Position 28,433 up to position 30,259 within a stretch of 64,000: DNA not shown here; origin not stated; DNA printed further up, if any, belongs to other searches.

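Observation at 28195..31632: Non-canonical restriction-like module: HTH, micro-ORF, beta-class methyltransferase fused to an Mrr-type nuclease, ORC/Cdc6-like AAA+ ATPase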

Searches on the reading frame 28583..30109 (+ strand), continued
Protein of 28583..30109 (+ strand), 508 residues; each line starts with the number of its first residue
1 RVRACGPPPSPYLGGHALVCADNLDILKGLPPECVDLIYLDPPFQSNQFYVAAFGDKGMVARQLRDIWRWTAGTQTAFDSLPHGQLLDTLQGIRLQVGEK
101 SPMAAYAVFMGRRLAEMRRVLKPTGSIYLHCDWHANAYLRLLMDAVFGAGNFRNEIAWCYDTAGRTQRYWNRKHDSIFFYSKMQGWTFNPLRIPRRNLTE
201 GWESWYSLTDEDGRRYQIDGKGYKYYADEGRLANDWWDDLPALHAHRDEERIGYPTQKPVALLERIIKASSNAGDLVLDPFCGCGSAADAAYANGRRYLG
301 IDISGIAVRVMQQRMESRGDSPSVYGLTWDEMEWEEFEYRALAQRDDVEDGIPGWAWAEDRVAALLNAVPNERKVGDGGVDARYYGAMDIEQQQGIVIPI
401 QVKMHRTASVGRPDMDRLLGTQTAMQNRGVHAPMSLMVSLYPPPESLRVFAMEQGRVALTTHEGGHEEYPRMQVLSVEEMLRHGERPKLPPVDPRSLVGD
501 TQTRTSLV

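Call 43: find_encoding_contigs(protein=P0003, flank=6000, max_places=3)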
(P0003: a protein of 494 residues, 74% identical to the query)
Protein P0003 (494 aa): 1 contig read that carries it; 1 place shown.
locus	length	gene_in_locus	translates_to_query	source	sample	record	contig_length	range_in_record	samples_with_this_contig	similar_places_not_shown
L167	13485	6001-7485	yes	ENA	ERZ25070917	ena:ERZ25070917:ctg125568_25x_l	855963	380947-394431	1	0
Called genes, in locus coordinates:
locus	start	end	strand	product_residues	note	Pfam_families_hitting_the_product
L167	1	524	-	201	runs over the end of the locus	PF11716:MDMPI_N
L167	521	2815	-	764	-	PF08267:Meth_synt_1, PF01717:Meth_synt_2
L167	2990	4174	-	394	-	PF04909:Amidohydro_2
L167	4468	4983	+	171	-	-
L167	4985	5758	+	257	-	PF00106:adh_short, PF13561:adh_short_C2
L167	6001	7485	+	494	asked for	PF01555:N6_N4_Mtase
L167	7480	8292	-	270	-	PF01026:TatD_DNase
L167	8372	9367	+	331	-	PF03706:LPG_synthase_TM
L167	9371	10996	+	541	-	PF00496:SBP_bac_5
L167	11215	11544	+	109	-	PF00085:Thioredoxin, PF13899:Thioredoxin_7 (weak), PF04756:OST3_OST6 (weak), PF13098:Thioredoxin_2, PF13905:Thioredoxin_8 (faint)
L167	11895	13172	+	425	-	PF05345:He_PIG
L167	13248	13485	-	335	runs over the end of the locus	PF01171:ATP_bind_3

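Call 44: find_encoding_contigs(protein=P0005, flank=6000, max_places=3)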
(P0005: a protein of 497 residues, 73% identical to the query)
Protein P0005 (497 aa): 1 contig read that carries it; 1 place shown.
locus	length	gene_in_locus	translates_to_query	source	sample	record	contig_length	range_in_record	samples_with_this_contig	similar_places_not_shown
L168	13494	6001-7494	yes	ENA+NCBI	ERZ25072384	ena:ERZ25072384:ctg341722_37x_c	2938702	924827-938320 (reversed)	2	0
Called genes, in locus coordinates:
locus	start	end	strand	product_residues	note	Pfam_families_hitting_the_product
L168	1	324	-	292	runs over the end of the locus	PF02628:COX15-CtaA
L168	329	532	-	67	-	-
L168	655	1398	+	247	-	PF01738:DLH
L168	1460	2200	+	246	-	PF01738:DLH, PF02230:Abhydrolase_2 (weak), PF08840:BAAT_C (faint)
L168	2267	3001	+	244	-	PF07224:Chlorophyllase (weak), PF01738:DLH, PF08840:BAAT_C (faint)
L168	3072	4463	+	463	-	PF01266:DAO (faint), PF07992:Pyr_redox_2, PF13738:Pyr_redox_3 (faint), PF00070:Pyr_redox, PF02852:Pyr_redox_dim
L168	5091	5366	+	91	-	-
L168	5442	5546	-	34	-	-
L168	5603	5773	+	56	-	-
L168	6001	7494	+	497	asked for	PF01555:N6_N4_Mtase, PF13847:Methyltransf_31 (faint)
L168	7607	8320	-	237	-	PF13643:DUF4145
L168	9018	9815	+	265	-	PF00378:ECH_1, PF16113:ECH_2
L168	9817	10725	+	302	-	PF01040:UbiA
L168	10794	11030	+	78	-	PF19891:DUF6364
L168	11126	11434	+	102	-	PF13470:PIN_3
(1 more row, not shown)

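Call 76: search_protein_families(library=phrogs, proteins=[window:28583-30109:+], max_evalue=0.001)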
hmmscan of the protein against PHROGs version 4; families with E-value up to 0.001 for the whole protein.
window:28583-30109:+ (508 aa): 10 families
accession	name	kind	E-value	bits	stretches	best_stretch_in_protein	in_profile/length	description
phrog_67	-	other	1.4e-55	190.7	1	16-322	124-350/743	DNA methyltransferase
phrog_498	-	other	1.9e-22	80.5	1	14-343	199-446/633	DNA methyltransferase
phrog_3008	-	other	4e-17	63.3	1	246-316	142-212/244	DNA methyltransferase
phrog_18293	-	other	8.7e-12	46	1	250-315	42-107/119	methyltransferase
phrog_6952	-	other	9.4e-12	46.1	1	254-304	114-164/181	DNA methyltransferase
phrog_23085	-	unknown function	2e-10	41.4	1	250-325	40-117/138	-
phrog_23148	-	unknown function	6.1e-09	37.1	1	253-317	84-148/165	-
phrog_6025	-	other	2.2e-08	35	0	110-162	62-112/192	DNA methyltransferase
phrog_18146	-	other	0.00035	20.6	1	254-308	49-104/452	DNA methyltransferase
phrog_12517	-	unknown function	0.00062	20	1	268-317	100-149/316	-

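Call 88: find_encoding_contigs(protein=P0067, flank=3000, max_places=2)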
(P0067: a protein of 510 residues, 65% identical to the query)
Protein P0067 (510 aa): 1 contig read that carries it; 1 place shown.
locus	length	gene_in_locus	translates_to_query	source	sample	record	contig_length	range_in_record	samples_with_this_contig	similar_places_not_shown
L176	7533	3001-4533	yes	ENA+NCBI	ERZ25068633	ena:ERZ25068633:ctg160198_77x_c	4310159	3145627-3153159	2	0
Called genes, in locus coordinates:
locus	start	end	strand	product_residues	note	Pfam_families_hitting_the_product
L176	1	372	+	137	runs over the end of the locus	-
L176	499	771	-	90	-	-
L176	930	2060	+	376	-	PF04909:Amidohydro_2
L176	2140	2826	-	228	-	PF05685:Uma2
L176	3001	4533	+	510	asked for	PF01555:N6_N4_Mtase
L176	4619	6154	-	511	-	PF00732:GMC_oxred_N, PF00890:FAD_binding_2 (faint), PF01266:DAO (faint), PF05834:Lycopene_cycl (faint), PF05199:GMC_oxred_C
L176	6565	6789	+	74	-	PF13459:Fer4_15 (weak), PF13370:Fer4_13 (weak)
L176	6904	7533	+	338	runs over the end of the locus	PF03602:Cons_hypoth95 (faint), PF01555:N6_N4_Mtase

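Call 89: find_encoding_contigs(protein=P0041, flank=3000, max_places=4)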
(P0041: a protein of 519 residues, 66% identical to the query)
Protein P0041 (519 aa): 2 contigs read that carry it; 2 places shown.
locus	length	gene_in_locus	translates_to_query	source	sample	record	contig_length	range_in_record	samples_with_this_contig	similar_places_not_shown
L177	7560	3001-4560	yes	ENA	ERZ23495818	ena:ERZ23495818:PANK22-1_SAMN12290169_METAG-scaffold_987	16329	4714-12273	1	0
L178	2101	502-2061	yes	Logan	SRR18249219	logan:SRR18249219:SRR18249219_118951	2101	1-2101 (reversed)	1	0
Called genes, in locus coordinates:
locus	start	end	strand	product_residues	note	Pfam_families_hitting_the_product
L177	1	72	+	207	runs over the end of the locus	PF13671:AAA_33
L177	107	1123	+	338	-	PF13088:BNR_2 (faint), PF13810:DUF4185 (faint), PF14870:PSII_BNR (faint), PF25852:DUF6242_C (faint), PF02012:BNR (faint), PF15902:Sortilin-Vps10 (weak)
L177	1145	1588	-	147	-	-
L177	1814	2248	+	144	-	-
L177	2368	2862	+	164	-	-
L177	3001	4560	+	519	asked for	PF01555:N6_N4_Mtase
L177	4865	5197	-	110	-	PF01541:GIY-YIG (weak)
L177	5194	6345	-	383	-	PF14072:DndB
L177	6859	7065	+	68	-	-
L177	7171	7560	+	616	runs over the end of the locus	PF14716:HHH_8, PF00633:HHH (faint), PF14520:HHH_5, PF14791:DNA_pol_B_thumb, PF02811:PHP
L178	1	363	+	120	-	?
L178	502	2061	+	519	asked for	PF01555:N6_N4_Mtase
